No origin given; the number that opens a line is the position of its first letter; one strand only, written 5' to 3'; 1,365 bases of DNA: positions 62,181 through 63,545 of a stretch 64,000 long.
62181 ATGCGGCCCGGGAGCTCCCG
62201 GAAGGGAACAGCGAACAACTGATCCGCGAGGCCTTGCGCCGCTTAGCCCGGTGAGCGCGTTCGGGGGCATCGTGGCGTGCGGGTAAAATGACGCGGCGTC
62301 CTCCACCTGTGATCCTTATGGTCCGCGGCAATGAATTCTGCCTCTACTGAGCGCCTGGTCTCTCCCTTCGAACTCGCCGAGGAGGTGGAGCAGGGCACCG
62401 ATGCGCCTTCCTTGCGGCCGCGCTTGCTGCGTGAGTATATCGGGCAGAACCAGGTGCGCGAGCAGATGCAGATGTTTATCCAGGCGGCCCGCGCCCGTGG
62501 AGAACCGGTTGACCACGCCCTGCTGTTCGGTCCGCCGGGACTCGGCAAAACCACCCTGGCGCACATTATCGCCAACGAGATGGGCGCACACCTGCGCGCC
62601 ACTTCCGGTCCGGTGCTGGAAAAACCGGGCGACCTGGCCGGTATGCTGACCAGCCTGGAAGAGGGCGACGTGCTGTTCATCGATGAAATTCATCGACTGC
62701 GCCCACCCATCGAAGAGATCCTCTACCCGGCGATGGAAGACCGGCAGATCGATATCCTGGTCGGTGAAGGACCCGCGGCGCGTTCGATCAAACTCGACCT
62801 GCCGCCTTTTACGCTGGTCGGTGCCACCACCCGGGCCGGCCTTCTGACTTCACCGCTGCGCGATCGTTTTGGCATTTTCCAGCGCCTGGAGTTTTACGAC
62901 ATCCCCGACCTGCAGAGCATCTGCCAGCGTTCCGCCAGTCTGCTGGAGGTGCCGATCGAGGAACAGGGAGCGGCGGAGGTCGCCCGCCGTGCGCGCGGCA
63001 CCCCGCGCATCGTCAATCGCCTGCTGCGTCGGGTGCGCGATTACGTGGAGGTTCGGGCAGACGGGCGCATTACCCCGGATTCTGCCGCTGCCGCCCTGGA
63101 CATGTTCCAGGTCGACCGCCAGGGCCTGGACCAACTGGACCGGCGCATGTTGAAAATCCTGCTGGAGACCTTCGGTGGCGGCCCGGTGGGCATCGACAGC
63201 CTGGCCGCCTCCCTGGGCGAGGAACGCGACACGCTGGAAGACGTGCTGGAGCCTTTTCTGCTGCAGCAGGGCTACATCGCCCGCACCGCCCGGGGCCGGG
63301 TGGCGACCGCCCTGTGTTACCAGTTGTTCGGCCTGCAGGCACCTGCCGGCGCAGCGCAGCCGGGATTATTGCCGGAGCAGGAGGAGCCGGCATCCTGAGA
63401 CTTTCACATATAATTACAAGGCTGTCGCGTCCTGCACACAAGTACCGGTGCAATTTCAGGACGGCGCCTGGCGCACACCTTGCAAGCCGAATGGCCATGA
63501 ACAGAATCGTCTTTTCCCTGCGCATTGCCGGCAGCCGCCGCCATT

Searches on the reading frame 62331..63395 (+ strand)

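Call 58: search_protein_families(library=pfam, proteins=[window:62331-63395:+], max_evalue=0.00001)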
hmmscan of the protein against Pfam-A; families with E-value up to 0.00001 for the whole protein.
window:62331-63395:+ (355 aa): 5 families
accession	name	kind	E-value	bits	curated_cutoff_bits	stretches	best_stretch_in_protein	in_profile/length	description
PF05496.18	RuvB_N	-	1.3e-79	265.9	27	1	28-186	1-159/159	Holliday junction DNA helicase RuvB P-loop domain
PF17864.7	AAA_lid_4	-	1.2e-29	102.3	27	1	189-262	1-74/74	RuvB AAA lid domain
PF05491.19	RuvB_C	-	4.6e-24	84.6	24.7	1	264-332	2-70/72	RuvB C-terminal winged helix domain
PF00004.35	AAA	-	2.2e-20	73.9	21.2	1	64-185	2-128/131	ATPase family associated with various cellular activities (AAA)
PF07728.20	AAA_5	-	1.5e-09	38.4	22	1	63-180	2-139/139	AAA domain (dynein-related subfamily)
